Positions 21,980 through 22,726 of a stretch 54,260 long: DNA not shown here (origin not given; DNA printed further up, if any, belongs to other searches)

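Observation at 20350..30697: A 10-kb block of PKD, beta-helix and repeat 'surface' proteins placed upstream of the packaging genes, separate from the tail module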

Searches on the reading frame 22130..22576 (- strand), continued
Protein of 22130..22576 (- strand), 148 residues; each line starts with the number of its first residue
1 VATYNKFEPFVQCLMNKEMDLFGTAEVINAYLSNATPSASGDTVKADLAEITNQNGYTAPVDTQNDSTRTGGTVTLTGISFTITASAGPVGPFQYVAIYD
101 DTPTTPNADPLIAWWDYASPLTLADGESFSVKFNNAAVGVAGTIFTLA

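Call 85: search_protein_families(library=phrogs, proteins=[L179:7914-9317:+, L179:9373-9813:+, L179:10426-10728:+, L179:10725-11162:+, L179:11162-11596:+, L179:11597-12985:+, L179:12989-13294:+, L179:13291-13845:+, L179:13842-14300:+, L179:14310-14972:+], max_evalue=0.01)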
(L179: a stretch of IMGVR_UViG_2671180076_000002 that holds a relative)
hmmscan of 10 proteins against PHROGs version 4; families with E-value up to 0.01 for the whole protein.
L179:7914-9317:+ (467 aa): 3 families
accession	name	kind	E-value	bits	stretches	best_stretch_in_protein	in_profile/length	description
phrog_10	-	head and packaging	3.7e-60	205.7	1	10-455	258-638/752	major head protein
phrog_617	-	head and packaging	8.3e-15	55.7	1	19-406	209-572/626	major head protein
phrog_15928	-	head and packaging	0.0024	18.9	1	280-409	25-138/185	major head protein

L179:9373-9813:+ (146 aa): 2 families
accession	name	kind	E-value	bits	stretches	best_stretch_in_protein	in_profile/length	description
phrog_28483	-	unknown function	1.3e-35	123.8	1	3-145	4-150/150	-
phrog_5707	-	unknown function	2.7e-11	44.5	1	10-125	8-127/134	-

L179:10426-10728:+ (100 aa): 3 families
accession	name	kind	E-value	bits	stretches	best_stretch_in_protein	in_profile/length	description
phrog_3342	-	unknown function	1.7e-23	83.3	1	1-81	7-87/90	-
phrog_34710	-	unknown function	0.0011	19.8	1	8-63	48-101/132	-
phrog_23985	-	unknown function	0.0013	20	1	3-65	48-110/122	-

L179:10725-11162:+ (145 aa): 0 families

L179:11162-11596:+ (144 aa): 0 families

L179:11597-12985:+ (462 aa): 0 families

L179:12989-13294:+ (101 aa): 2 families
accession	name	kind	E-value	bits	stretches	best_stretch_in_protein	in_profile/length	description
phrog_1084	-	unknown function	9.4e-05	23.5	1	13-63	20-75/123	unknown function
phrog_21457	-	unknown function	0.0071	16.3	1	8-72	26-89/435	-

L179:13291-13845:+ (184 aa): 2 families
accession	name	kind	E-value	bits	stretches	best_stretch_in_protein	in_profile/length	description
phrog_442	-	connector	3.6e-23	83.2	1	2-181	78-262/270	head-tail adaptor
phrog_40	-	connector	1e-08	35.8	1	3-182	33-133/201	head-tail adaptor Ad1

L179:13842-14300:+ (152 aa): 2 families
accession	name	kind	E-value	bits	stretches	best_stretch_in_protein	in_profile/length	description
phrog_4204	-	connector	1.1e-11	46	1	1-148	1-144/147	tail terminator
phrog_6774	-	unknown function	7.4e-06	26.4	1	5-125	5-126/180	-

L179:14310-14972:+ (220 aa): 4 families
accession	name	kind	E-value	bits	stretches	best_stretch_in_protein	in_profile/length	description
phrog_584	-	tail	2.1e-39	136.5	1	8-217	7-214/218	major tail protein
phrog_158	-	tail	1.1e-14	55.6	1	106-216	43-157/376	major tail protein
phrog_41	-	tail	6.6e-11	43.3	1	129-217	62-150/245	major tail protein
phrog_19113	-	tail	6.4e-05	23.7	1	153-193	2-42/76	major tail protein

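Call 86: find_encoding_contigs(protein=P0077, flank=10000, max_places=1)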
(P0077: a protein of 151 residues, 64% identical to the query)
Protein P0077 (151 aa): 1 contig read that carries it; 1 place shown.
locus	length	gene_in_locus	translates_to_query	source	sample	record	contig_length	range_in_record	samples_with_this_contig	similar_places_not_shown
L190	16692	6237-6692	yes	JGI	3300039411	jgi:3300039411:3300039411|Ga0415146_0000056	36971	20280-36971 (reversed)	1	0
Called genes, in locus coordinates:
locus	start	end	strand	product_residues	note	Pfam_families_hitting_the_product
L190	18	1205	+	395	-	-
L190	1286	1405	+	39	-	-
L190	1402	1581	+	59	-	-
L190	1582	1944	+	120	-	-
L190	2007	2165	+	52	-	-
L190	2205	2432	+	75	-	-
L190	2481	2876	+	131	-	-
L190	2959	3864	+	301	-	PF00149:Metallophos (weak)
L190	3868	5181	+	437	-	-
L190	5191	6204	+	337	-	-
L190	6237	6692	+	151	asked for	-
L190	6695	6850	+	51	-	-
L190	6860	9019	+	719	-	-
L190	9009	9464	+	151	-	-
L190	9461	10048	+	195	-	PF13578:Methyltransf_24 (weak)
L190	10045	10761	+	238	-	PF04765:TOD1_MUCI70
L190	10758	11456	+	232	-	PF00535:Glycos_transf_2 (weak)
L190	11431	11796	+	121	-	-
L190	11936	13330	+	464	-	PF01555:N6_N4_Mtase (weak)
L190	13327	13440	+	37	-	-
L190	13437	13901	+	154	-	PF05119:Terminase_4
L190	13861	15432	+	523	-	PF03354:TerL_ATPase, PF03237:Terminase_6N (weak), PF20441:TerL_nuclease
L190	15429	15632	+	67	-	-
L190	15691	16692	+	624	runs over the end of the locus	PF05065:Phage_capsid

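Call 107: search_protein_families(library=pfam, proteins=[L110:6285-7862:+, L110:8240-9487:+, L110:7863-8243:+, L190:6860-9019:+, L190:3868-5181:+, L190:5191-6204:+, L179:11597-12985:+], max_evalue=0.01)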
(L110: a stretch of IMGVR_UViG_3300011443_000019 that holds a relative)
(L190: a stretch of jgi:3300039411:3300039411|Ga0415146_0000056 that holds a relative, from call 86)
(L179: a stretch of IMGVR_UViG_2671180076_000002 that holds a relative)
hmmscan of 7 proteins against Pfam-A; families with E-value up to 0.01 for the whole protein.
L110:6285-7862:+ (525 aa): 3 families
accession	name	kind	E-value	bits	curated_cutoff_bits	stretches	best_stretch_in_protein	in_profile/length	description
PF18911.6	PKD_4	-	8.3e-15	55.1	27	1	5-88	3-81/85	PKD domain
PF19028.6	TSP1_spondin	-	5.3e-11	43.1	41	1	103-148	1-45/52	Spondin-like TSP1 domain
PF00801.26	PKD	-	8.5e-10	38.9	23.5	1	16-84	11-74/80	PKD domain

L110:8240-9487:+ (415 aa): 0 families

L110:7863-8243:+ (126 aa): 0 families

L190:6860-9019:+ (719 aa): 1 family
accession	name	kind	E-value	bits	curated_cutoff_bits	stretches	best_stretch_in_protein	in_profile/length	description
PF21722.4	Gly_rich_2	-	1.1e-11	45.7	24.3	1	12-229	6-225/226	Glycine-rich domain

L190:3868-5181:+ (437 aa): 0 families

L190:5191-6204:+ (337 aa): 0 families

L179:11597-12985:+ (462 aa): 1 family
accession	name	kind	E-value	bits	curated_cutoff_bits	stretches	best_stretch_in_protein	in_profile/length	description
PF13385.13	Laminin_G_3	-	4.7e-09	37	27.6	1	69-230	3-151/151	Concanavalin A-like lectin/glucanases superfamily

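Call 114: search_protein_families(library=ncbifam, proteins=[window:22130-22576:-], max_evalue=0.1)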
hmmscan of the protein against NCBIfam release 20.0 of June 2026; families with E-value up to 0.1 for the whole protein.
window:22130-22576:- (148 aa): 0 families

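Call 119: search_solved_structures(query=A6, max_evalue=10, show_alignments=3)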
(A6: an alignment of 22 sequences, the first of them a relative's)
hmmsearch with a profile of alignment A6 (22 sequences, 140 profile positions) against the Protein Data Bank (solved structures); distinct sequences matched with E-value up to 10: 118 (the best 60 are shown).
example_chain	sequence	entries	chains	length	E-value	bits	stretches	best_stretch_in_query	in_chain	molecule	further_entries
7ycz_E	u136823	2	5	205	0.026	18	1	80-109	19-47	XG005-VL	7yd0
9i41_L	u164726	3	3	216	0.027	17.9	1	76-113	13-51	light chain | Fab light chain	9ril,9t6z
7v26_b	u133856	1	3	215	0.03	17.8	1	80-109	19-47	XG005 Light Chain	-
7lz6_D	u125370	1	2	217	0.032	17.7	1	78-107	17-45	b96.11 Fab light chain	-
7xsa_C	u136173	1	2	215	0.032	17.7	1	79-108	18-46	P2S-2E9 Light chain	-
9zbw_B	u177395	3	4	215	0.033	17.6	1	79-106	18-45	Antibody LY-CoV1404 Fab Light Chain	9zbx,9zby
9cj7_L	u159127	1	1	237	0.042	17.3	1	79-109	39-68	Fv region of 8.9F light chain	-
7tp4_L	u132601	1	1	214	0.076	16.5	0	78-111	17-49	K398.22 light chain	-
6w52_L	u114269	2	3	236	0.081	16.4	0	78-105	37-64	RSB1 Fab Light Chain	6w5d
5f89_L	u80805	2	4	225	0.089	16.3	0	79-112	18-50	CAP248-2B Light Chain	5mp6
9owe_D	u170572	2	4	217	0.095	16.2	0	78-108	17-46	F25.S02 Light chain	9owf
25sb_C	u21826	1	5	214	0.098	16.1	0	78-107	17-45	Light chain of RDS059 Fab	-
7dc8_A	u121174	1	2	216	0.1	16.1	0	78-113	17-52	Switch Ab Fab light chain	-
8ybs_E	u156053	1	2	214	0.1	16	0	78-109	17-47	THSC20.HVTR4 (Fab4) - Light Chain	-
7z0y_L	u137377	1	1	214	0.11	16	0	78-109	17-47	THSC20.HVTR04 Fab light chain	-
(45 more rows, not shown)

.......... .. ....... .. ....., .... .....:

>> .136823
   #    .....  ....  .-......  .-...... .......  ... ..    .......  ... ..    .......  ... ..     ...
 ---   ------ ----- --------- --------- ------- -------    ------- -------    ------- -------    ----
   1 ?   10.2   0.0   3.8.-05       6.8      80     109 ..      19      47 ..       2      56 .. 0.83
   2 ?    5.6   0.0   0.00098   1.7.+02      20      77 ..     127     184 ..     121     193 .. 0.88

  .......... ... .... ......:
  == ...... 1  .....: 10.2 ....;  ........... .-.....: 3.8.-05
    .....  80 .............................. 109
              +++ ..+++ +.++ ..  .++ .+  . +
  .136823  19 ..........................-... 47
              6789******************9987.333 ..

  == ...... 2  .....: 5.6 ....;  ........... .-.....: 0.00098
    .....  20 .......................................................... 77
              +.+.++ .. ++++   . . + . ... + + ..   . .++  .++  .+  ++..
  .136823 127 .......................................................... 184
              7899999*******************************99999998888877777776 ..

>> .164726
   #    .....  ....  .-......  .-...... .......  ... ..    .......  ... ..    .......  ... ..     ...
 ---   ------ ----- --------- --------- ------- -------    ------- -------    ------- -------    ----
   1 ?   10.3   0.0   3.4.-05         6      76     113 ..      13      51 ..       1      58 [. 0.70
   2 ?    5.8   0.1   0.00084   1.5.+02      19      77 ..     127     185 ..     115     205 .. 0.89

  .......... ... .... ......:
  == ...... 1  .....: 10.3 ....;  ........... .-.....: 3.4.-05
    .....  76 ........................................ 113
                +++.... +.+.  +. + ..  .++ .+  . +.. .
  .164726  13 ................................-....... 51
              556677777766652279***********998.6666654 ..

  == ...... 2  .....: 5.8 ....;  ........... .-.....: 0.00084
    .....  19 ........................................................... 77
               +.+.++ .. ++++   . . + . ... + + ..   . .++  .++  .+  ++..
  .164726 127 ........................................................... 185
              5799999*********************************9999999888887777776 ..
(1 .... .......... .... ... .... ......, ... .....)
